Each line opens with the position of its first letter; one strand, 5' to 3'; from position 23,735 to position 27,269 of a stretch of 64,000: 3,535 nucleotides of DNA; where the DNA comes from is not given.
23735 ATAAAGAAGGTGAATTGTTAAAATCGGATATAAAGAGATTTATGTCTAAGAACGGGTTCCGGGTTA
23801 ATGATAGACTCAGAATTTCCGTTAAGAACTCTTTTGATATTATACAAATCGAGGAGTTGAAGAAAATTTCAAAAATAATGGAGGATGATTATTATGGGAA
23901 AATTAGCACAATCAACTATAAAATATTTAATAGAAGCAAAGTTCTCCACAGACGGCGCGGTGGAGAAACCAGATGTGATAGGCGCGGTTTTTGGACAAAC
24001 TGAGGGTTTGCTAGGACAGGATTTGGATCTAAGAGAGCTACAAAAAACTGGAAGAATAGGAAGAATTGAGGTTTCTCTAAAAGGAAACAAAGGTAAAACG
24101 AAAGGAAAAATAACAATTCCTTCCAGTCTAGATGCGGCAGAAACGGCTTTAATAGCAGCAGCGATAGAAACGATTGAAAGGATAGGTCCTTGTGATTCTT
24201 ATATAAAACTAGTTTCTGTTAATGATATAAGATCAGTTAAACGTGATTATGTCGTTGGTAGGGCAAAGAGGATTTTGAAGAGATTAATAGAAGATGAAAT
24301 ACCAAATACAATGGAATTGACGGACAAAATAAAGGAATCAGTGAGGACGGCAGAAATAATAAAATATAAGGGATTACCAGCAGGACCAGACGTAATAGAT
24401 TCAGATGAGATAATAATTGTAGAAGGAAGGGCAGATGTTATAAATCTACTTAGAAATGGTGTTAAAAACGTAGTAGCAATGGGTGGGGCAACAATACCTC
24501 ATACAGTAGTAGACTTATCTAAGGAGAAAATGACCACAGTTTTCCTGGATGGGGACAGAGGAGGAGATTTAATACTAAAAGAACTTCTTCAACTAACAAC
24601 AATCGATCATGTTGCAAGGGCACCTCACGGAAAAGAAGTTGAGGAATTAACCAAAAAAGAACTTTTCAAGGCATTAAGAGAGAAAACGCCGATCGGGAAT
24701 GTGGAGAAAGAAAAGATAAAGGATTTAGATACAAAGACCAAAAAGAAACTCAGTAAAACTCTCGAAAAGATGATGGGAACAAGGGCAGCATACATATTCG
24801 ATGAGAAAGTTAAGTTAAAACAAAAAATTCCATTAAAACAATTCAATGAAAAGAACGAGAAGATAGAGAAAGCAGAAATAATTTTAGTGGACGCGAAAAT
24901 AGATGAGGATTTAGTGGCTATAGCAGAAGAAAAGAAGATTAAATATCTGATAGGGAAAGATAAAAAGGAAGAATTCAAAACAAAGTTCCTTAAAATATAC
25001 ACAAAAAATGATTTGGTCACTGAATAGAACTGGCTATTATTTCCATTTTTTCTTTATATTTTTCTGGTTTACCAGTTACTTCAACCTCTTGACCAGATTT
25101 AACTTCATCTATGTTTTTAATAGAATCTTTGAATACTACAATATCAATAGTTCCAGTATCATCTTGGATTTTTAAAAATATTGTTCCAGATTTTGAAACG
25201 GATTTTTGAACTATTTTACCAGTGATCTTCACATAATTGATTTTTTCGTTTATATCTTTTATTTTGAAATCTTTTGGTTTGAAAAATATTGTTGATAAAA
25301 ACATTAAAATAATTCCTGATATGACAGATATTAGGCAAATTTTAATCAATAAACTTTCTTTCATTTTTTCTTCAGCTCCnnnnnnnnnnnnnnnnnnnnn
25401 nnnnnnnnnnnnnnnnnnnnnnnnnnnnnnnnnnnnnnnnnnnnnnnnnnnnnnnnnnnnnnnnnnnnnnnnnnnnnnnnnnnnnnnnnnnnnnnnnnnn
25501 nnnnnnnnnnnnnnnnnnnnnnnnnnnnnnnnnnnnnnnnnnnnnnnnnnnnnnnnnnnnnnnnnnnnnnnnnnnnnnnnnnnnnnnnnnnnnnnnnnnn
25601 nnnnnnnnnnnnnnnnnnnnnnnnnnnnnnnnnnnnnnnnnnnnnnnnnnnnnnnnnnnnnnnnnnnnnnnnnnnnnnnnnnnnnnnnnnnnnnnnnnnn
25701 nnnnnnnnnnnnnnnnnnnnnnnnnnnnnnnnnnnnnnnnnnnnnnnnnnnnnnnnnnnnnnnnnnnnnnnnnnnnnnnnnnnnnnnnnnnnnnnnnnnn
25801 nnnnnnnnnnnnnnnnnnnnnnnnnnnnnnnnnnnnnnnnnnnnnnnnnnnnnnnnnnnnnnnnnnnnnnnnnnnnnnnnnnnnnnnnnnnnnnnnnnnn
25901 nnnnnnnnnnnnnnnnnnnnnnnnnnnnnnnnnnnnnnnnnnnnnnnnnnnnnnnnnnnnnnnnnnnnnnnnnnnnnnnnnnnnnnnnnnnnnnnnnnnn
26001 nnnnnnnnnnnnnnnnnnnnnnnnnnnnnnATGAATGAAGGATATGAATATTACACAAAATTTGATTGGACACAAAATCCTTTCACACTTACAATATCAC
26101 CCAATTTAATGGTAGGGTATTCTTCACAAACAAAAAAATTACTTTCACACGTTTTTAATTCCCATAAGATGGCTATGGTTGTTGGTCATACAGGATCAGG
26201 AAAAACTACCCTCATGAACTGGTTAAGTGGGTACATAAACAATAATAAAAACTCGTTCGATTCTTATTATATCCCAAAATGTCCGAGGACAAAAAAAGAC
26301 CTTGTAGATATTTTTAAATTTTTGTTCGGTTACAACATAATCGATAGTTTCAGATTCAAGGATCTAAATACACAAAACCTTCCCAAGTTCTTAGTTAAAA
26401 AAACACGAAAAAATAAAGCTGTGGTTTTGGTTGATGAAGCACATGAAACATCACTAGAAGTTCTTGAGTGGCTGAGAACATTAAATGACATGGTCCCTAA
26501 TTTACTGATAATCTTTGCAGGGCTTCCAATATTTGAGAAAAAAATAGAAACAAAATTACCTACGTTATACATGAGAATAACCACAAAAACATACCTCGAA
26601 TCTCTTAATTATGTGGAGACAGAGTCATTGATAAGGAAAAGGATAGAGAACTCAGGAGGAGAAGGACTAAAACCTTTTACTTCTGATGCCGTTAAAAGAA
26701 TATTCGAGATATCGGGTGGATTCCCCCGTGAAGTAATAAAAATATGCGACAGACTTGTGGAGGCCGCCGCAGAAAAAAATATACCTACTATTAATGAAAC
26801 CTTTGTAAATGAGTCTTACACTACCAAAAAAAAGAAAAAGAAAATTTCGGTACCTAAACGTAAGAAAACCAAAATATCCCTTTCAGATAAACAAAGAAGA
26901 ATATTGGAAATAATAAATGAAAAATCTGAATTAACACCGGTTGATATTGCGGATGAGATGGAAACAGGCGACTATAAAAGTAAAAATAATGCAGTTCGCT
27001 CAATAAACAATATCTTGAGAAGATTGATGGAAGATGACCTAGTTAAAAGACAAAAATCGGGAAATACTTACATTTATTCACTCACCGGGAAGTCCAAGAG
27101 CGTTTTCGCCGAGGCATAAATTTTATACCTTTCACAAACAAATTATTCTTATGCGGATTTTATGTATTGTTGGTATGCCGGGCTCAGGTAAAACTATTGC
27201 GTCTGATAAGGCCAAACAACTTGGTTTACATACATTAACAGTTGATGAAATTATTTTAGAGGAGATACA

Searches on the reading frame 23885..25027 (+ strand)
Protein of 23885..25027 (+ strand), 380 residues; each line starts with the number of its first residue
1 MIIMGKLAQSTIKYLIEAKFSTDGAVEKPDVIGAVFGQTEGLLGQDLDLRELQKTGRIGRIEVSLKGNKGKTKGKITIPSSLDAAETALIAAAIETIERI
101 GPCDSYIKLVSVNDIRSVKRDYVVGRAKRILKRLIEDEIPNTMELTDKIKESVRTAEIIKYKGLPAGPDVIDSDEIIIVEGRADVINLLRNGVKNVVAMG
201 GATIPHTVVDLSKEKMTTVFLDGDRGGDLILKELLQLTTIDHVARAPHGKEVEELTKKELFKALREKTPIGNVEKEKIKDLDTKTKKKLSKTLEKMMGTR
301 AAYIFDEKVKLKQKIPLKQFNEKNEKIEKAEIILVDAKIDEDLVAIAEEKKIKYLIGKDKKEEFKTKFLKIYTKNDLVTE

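Call 46: search_protein_families(library=pfam, proteins=[window:23885-25027:+], max_evalue=0.001)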
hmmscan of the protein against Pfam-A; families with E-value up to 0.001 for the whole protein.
window:23885-25027:+ (380 aa): 3 families
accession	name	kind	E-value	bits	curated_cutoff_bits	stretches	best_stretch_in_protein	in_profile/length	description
PF13662.12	Toprim_4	-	2.5e-08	34.5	25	1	174-236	1-72/85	Toprim domain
PF13155.12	Toprim_2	-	1.1e-06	29.4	22.1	1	177-254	1-86/88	Toprim-like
PF01751.28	Toprim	-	1.2e-06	29.1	23.1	1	175-247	1-88/96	Toprim domain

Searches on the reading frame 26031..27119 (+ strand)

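Call 46: search_protein_families(library=pfam, proteins=[window:26031-27119:+], max_evalue=0.001)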
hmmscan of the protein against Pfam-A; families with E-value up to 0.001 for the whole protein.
window:26031-27119:+ (362 aa): 8 families
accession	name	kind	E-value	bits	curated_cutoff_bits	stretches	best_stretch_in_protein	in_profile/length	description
PF13401.12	AAA_22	-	1.3e-11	45.3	27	1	45-171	5-129/130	AAA domain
PF18766.7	SWI2_SNF2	-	1.3e-07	32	26.7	1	122-175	112-164/221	SWI2/SNF2 ATPase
PF03965.22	Penicillinase_R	-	7.7e-07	29.9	22.6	1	284-352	1-65/115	Penicillinase repressor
PF00437.27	T2SSE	-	1.2e-05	24.6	24.9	1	32-74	129-171/370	Type II/IV secretion system protein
PF13191.12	AAA_16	-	5.9e-05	24.1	32.6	0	41-161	19-167/167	AAA ATPase domain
PF00005.33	ABC_tran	-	9.3e-05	23.5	25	1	42-75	8-41/137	ABC transporter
PF04851.21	ResIII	-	0.00011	22.6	22.5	0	35-71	13-49/164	Type III restriction enzyme, res subunit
PF13604.12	AAA_30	-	0.00045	20.4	27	0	34-73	6-46/191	AAA domain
